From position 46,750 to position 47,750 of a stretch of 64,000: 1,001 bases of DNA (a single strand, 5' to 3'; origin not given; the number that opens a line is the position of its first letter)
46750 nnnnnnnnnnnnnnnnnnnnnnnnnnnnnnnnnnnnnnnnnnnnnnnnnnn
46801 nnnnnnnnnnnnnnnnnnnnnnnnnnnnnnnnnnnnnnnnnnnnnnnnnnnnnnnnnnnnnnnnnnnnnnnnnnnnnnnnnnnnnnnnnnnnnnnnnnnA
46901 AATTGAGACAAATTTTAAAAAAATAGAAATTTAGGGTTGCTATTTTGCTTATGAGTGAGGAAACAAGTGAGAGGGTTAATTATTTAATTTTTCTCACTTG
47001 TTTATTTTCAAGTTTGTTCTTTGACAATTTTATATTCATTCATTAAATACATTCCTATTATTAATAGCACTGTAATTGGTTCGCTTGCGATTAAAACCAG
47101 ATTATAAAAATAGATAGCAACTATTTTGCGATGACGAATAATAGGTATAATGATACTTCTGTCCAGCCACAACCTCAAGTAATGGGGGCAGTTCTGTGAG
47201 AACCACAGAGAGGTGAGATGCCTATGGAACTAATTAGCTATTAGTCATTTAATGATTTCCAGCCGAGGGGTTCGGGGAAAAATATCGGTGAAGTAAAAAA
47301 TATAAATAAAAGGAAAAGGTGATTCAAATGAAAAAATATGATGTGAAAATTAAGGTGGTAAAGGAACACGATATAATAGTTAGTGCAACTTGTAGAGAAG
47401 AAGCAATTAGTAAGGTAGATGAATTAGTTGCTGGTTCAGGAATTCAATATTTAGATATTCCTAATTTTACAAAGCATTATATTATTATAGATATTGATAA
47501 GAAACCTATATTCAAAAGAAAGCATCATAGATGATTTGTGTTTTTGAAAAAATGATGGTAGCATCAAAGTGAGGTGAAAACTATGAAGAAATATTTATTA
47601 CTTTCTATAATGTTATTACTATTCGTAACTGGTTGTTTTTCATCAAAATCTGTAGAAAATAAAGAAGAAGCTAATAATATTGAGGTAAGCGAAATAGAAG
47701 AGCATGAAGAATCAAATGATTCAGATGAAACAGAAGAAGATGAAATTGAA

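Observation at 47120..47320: GC-rich, multi-hairpin leader upstream of a 71-aa ORF in the ICE: unexplained structured RNA candidate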

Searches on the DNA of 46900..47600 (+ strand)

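Call 4: search_rna_families(source=window, start=46900, end=47600, threshold=evalue, max_evalue=1, show_alignments=3)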
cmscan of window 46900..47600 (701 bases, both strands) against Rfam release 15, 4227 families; matches with E-value up to 1: 4.
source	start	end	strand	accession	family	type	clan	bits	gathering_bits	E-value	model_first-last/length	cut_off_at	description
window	47147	47227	+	RF02913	pemK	Cis-reg;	-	63.2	34.8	5.6e-11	1-61/61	no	pemK RNA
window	47149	47250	+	RF03082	dinG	Gene; sRNA;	-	29.8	46.9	0.0051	1-87/87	no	dinG RNA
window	46950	47014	+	RF00832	mir-71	Gene; miRNA;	-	20.4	50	0.16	1-73/73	no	mir-71 microRNA precursor family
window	47071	47130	+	RF00501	Rota_CRE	Cis-reg;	-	18.4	40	0.82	1-68/68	no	Rotavirus cis-acting replication element (CRE)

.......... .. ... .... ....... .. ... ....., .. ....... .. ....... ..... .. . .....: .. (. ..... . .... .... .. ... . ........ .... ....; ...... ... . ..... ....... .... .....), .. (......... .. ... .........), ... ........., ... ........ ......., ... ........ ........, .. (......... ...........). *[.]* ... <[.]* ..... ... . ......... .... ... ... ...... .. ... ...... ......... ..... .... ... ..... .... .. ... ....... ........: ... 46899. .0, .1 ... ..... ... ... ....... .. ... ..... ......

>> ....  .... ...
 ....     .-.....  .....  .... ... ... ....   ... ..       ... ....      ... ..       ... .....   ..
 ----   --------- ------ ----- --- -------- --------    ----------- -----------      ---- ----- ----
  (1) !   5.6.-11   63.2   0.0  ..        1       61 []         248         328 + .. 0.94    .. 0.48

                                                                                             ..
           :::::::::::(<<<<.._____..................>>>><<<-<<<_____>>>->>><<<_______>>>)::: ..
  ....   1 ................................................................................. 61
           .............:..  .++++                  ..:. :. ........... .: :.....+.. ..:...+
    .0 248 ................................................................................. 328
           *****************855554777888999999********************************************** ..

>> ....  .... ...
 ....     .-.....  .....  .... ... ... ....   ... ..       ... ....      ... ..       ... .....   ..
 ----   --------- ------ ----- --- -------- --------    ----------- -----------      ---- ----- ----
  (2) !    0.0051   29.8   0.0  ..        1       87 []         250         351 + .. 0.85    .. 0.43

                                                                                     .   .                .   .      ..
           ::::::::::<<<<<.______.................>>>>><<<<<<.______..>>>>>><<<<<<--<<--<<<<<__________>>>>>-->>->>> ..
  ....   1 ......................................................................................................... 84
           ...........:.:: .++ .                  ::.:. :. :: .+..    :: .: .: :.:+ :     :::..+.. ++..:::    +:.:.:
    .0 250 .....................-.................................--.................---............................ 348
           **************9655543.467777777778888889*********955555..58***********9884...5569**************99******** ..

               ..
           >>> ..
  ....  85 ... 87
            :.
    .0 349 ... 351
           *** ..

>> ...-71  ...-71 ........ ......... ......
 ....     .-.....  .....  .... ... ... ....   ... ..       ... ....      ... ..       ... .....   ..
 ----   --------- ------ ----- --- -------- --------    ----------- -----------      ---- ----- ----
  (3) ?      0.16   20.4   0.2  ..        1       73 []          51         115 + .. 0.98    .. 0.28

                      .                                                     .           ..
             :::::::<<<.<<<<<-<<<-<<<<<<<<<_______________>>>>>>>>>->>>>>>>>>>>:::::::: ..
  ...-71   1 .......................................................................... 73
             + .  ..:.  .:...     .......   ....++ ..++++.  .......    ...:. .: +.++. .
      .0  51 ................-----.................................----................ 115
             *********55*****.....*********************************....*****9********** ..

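Call 60: build_rna_model(alignment_id=A2, structure=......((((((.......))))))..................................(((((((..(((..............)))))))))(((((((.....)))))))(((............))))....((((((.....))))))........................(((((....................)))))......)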
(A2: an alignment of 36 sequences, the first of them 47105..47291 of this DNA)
Model R1 built from alignment A2 (36 sequences, 213 columns); structure: as given.
model positions 191; base pairs 37; branch points 5; effective number of sequences 2.47; information 0.59 bits per position. Calibrated on 0.2 Mb of random sequence (short: E-values are rough).
structure used (alignment columns):
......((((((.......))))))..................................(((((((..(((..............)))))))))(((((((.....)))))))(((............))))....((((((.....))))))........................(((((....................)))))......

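Call 61: search_with_rna_model(model_id=R1, sources=[window, L001, L007, L011, L012, L013, L014, L015, L016, L017, L019, L020, L022, L023, L024, L025, L026, L027, L028, L029, L030, L031, L032, L033, L035, L036, L037, L038, L039, L040, L041, L042, L044, L045, L046, L047, L048, L050, L052, L053, L054, L055, L058, L059, L061, L064, L067, L068, L070, L073, L074, L076, L077, L078, L079, L080, L082, L083, L084, L086, L088, L089, L090, L091, L093, L094, L095, L096, L097, L098, L099, L100, L101, L102, L103, L104, L105, L106, L107, L108, L109, L110, L111, L112, L113, L114, L115, L116, L117, L118, L119, L120, L121, L122, L123, L125, L126, L127, L128, L129], max_evalue=0.001, make_alignment=true, show_alignments=0)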
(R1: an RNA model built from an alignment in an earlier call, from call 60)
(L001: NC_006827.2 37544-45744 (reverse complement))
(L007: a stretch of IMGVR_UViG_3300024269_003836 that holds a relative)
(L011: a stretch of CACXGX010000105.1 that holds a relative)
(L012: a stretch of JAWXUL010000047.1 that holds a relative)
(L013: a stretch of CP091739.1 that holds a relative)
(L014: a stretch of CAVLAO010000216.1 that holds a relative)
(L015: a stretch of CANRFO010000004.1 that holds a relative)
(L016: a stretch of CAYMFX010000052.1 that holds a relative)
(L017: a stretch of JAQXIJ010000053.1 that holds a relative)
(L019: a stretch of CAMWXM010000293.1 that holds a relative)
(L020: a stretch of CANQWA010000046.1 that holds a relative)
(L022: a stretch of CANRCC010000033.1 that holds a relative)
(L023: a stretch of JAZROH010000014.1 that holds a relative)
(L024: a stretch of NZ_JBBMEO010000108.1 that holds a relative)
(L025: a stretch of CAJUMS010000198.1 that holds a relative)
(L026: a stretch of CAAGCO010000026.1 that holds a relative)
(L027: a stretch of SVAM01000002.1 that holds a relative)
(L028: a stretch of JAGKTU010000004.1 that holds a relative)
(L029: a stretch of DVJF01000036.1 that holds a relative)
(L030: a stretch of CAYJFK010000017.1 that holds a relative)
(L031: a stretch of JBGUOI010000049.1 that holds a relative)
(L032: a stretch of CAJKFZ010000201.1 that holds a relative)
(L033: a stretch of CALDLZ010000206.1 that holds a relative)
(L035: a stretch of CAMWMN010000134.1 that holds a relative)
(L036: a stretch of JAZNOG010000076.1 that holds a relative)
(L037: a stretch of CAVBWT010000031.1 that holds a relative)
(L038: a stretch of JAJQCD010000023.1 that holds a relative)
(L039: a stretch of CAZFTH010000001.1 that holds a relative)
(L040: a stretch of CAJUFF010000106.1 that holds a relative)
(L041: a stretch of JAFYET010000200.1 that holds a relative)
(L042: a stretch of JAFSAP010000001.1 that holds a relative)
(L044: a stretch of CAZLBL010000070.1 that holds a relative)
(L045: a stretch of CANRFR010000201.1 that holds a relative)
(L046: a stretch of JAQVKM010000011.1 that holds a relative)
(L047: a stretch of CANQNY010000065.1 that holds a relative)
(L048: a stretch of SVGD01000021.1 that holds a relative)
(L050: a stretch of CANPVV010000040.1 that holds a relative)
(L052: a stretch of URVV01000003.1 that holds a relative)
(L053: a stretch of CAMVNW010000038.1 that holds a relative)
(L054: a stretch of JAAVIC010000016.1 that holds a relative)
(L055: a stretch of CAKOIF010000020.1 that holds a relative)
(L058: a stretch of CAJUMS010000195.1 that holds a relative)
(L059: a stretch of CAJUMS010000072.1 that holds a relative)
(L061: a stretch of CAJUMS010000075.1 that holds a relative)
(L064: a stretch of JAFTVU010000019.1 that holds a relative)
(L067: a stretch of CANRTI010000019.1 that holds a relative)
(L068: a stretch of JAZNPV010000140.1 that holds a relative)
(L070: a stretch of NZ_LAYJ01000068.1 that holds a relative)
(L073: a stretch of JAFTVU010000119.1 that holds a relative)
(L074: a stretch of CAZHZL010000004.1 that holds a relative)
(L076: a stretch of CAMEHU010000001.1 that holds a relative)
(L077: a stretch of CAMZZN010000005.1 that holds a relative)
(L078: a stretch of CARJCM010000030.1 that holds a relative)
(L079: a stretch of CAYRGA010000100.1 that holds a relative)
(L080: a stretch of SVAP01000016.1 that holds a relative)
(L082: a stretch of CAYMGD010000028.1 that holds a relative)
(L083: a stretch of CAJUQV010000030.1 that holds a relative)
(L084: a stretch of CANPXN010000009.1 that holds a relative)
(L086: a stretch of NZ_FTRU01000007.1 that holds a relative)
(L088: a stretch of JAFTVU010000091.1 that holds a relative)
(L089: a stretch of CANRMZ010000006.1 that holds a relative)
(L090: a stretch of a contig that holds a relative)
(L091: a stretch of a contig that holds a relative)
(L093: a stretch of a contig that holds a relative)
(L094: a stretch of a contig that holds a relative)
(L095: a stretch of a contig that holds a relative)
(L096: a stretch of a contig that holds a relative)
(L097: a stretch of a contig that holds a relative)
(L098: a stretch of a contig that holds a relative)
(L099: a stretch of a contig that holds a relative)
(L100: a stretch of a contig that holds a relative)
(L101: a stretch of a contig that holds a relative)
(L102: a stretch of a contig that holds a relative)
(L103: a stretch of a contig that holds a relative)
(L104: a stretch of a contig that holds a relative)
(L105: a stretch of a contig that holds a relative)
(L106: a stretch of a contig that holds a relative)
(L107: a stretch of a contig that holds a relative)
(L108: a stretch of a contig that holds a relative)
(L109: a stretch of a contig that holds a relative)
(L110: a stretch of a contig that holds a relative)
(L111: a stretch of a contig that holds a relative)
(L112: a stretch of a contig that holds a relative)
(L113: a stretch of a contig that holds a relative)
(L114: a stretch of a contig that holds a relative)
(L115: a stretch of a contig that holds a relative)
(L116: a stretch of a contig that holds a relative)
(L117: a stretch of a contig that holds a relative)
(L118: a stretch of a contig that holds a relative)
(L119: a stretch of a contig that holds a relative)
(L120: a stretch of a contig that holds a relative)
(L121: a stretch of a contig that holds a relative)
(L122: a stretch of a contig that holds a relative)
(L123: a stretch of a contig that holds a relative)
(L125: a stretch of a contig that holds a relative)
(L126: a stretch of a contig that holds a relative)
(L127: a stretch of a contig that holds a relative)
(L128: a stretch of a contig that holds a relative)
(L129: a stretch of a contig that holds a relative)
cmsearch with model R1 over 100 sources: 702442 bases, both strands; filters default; matches with E-value up to 0.001: 100.
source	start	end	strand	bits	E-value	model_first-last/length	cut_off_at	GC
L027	4697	4888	-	190.7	4.5e-48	1-191/191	no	0.4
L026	1076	1264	+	187.7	2.8e-47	1-191/191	no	0.36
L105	1630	1818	-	186.7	5.2e-47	1-191/191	no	0.39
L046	1717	1909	-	184.4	2e-46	1-191/191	no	0.36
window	47106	47292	+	184.3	2.2e-46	1-191/191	no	0.41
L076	3242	3432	-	182.8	5.4e-46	1-191/191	no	0.38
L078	1593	1780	+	182.3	7.6e-46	1-191/191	no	0.34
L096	5925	6112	+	182.3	7.6e-46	1-191/191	no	0.34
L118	2370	2557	-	182.2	7.8e-46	1-191/191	no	0.38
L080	816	1010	-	182.2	8e-46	1-191/191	no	0.33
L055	5983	6171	+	182.1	8.3e-46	1-191/191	no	0.37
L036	2665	2852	+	180.1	2.8e-45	1-191/191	no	0.4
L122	3475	3661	+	179.8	3.5e-45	1-191/191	no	0.35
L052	518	705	-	179.6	3.8e-45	1-191/191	no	0.36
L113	1647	1833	-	179.2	4.9e-45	1-191/191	no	0.36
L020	1274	1463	+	178.8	6.4e-45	1-191/191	no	0.48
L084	1138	1327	+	178.8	6.4e-45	1-191/191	no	0.48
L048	973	1160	+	178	1e-44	1-191/191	no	0.38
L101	2931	3119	-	177.9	1.1e-44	1-191/191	no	0.51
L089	1847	2033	-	177.9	1.1e-44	1-191/191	no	0.35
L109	6552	6742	-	176.7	2.3e-44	1-191/191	no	0.36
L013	1284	1471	+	176.2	3.1e-44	1-191/191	no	0.36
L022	2790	2979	+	173.3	1.8e-43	1-191/191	no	0.47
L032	4153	4342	-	172.2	3.6e-43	1-191/191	no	0.46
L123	2197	2386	+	170.4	1.1e-42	1-191/191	no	0.34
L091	7408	7597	+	169.4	2e-42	1-191/191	no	0.48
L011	4785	4972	+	169.3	2.1e-42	1-191/191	no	0.37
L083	4232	4421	+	168.5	3.4e-42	1-191/191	no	0.54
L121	5136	5322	-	168.2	4.2e-42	1-191/191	no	0.55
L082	5326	5511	+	168.1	4.2e-42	1-191/191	no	0.38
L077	6009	6198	+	168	4.5e-42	1-191/191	no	0.46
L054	5872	6057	-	167.6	5.9e-42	1-191/191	no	0.54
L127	1951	2139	+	166.7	1e-41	1-191/191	no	0.49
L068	2529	2726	+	165.4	2.3e-41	1-191/191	no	0.57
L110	2647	2844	+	165.4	2.3e-41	1-191/191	no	0.57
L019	1156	1343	-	165.2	2.5e-41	1-191/191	no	0.53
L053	3444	3631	-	164.6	3.8e-41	1-191/191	no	0.38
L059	1980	2164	-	164.4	4.1e-41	1-191/191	no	0.54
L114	6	193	-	164.1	5e-41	1-191/191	no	0.5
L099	4416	4608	-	164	5.2e-41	1-191/191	no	0.35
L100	818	1003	-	164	5.3e-41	1-191/191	no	0.35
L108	392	581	-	163.5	7.1e-41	1-191/191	no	0.51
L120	4148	4337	+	163.5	7.1e-41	1-191/191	no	0.51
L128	5278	5465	-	163.4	7.6e-41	1-191/191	no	0.36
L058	2168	2355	-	163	9.5e-41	1-191/191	no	0.56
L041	3055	3243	-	161.9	1.9e-40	1-191/191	no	0.5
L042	474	671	-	161.6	2.3e-40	1-191/191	no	0.57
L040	6383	6569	-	160.3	5e-40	1-191/191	no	0.58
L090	6682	6868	-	159.2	1e-39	1-191/191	no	0.58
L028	164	361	-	159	1.1e-39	1-191/191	no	0.57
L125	3769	3954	-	158.7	1.3e-39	1-191/191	no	0.54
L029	3844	4031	+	158.3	1.7e-39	1-191/191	no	0.38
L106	2453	2640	-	158.2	1.8e-39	1-191/191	no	0.47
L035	5284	5473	-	156.5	5.2e-39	1-191/191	no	0.56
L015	6272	6459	-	154.9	1.3e-38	1-191/191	no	0.56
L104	2961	3121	-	154.5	1.8e-38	1-191/191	no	0.32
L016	1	176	+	151.1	1.4e-37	16-191/191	5'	0.55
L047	1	168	+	150.6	1.9e-37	19-191/191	5'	0.56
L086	607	780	-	147.9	9.6e-37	1-191/191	no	0.51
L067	6849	7033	+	143.9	1.1e-35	1-191/191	no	0.32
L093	3497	3687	-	143.7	1.3e-35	1-191/191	no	0.52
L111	4172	4326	+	141.8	3.9e-35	1-155/191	3'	0.34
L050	809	967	-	141.6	4.5e-35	1-191/191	no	0.33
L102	2726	2982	+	139.8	1.4e-34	1-191/191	no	0.52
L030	5668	5858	+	138.5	3e-34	1-191/191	no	0.52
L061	768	946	-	136.5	9.9e-34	1-191/191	no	0.55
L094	1318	1510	-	136.4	1.1e-33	1-191/191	no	0.49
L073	146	314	+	136.3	1.1e-33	1-191/191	no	0.53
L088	22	190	+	136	1.4e-33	1-191/191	no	0.53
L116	6126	6299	+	132.6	1.1e-32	1-191/191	no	0.51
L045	1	146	+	130.9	3.2e-32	42-191/191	5'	0.55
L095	4836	5024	-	124.2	1.8e-30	1-191/191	no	0.49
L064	5686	5878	-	121.7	8.5e-30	1-191/191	no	0.5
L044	250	444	-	121.2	1.1e-29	1-191/191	no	0.5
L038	1695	1881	+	119.9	2.6e-29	1-191/191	no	0.58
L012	5837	6037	+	118.7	5.2e-29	1-191/191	no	0.4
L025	1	124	-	111.8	3.6e-27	1-123/191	3'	0.56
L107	4023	4197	-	98.3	1.4e-23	1-191/191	no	0.42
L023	1636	1811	+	97.7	1.9e-23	1-191/191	no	0.42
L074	5034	5207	+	97.6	2.1e-23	1-191/191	no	0.41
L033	3356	3516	-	96.4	4.4e-23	1-191/191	no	0.47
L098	5041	5201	+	96.4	4.4e-23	1-191/191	no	0.47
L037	5847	6006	-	94.7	1.2e-22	1-191/191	no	0.48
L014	111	270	+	94.5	1.4e-22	1-191/191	no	0.47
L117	620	779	+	92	6.2e-22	1-191/191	no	0.49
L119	2257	2408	-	90.3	1.7e-21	1-191/191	no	0.55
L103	6515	6690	+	89.2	3.4e-21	1-191/191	no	0.46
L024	93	252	+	88.5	5.2e-21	1-191/191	no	0.5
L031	1648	1810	+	87.5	9.8e-21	1-191/191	no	0.55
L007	4065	4245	+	87.1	1.2e-20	1-191/191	no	0.43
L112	2919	3081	-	86.4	1.9e-20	1-191/191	no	0.55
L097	4902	5008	+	86.2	2.1e-20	1-106/191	3'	0.6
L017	1365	1544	+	85.9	2.6e-20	1-191/191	no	0.44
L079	5674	5853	-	84.4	6.5e-20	1-191/191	no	0.44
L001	3779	3954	+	78.6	2.2e-18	1-191/191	no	0.46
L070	4051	4241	-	78.5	2.4e-18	1-191/191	no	0.53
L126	4601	4748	+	73.5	5.1e-17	1-191/191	no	0.52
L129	5986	6160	+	70.6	3e-16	1-191/191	no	0.44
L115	1191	1380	-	53.4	1.1e-11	1-191/191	no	0.38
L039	1082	1271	+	52.1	2.3e-11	1-191/191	no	0.38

Alignment A3: 100 matches aligned to the model, 342 columns, each read 5' to 3' on its own strand. Consensus structure (alignment columns), stored with it:
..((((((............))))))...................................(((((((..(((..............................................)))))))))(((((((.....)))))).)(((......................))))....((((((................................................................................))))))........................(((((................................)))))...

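Call 76: search_dna_similar(collection=plasmids, mode=distant, query=window:47106-47292:+, max_rows=25, max_evalue=0.001)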
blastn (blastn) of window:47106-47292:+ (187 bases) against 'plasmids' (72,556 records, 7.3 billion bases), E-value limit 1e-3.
No match.

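Call 77: search_with_rna_model(model_id=R1, sources=[L002, L003, L004, L005, L006, L008, L009, L010, L049, L056, L057, L062, L063, L065, L066, L071, L075, L081, L085, L087, L092, L124, L130, L131], max_evalue=1)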
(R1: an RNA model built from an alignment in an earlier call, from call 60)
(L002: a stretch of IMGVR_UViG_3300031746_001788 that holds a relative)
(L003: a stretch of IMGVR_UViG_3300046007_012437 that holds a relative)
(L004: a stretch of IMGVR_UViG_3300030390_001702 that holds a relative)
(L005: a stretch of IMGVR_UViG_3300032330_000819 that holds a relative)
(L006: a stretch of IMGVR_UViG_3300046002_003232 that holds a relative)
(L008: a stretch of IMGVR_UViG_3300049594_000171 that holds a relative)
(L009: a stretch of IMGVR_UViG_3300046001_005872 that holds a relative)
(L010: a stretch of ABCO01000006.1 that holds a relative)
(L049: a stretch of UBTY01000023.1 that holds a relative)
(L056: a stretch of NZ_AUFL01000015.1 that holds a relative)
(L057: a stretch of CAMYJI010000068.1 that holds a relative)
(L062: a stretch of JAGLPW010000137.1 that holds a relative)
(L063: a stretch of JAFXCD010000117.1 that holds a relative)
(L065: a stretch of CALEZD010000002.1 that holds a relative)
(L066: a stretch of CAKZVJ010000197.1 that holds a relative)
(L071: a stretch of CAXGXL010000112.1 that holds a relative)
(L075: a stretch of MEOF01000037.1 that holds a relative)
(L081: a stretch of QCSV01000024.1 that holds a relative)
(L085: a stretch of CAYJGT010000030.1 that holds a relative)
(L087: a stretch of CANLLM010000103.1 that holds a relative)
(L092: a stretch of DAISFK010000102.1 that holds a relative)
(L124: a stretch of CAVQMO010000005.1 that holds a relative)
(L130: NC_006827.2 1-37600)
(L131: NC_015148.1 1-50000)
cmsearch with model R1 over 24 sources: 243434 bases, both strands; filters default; matches with E-value up to 1: 1.
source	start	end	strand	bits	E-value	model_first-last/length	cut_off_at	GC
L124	377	470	-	12.1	0.32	1-191/191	no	0.35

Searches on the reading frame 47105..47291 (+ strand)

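Call 51: search_protein_families(library=pfam, proteins=[L095:5252-5983:-, L090:7128-7832:-, L103:5661-6323:+], max_evalue=0.001)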
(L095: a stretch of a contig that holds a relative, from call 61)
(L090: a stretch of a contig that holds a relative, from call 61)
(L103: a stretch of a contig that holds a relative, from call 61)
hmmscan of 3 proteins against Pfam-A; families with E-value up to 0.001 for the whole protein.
L095:5252-5983:- (243 aa): 0 families

L090:7128-7832:- (234 aa): 2 families
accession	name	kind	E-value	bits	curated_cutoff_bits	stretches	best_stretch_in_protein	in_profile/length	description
PF04545.22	Sigma70_r4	-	9.1e-09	35.1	24.1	1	182-231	1-50/50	Sigma-70, region 4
PF08281.18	Sigma70_r4_2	-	5.5e-08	32.8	25.7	1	177-229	2-54/54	Sigma-70, region 4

L103:5661-6323:+ (220 aa): 0 families

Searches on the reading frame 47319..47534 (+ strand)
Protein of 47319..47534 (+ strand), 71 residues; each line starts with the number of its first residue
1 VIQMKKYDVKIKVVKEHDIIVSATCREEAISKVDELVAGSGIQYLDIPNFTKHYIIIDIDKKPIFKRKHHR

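Call 18: search_protein_families(library=pfam, proteins=[window:47319-47534:+], max_evalue=0.01)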
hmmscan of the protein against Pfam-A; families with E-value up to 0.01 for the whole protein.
window:47319-47534:+ (71 aa): 0 families
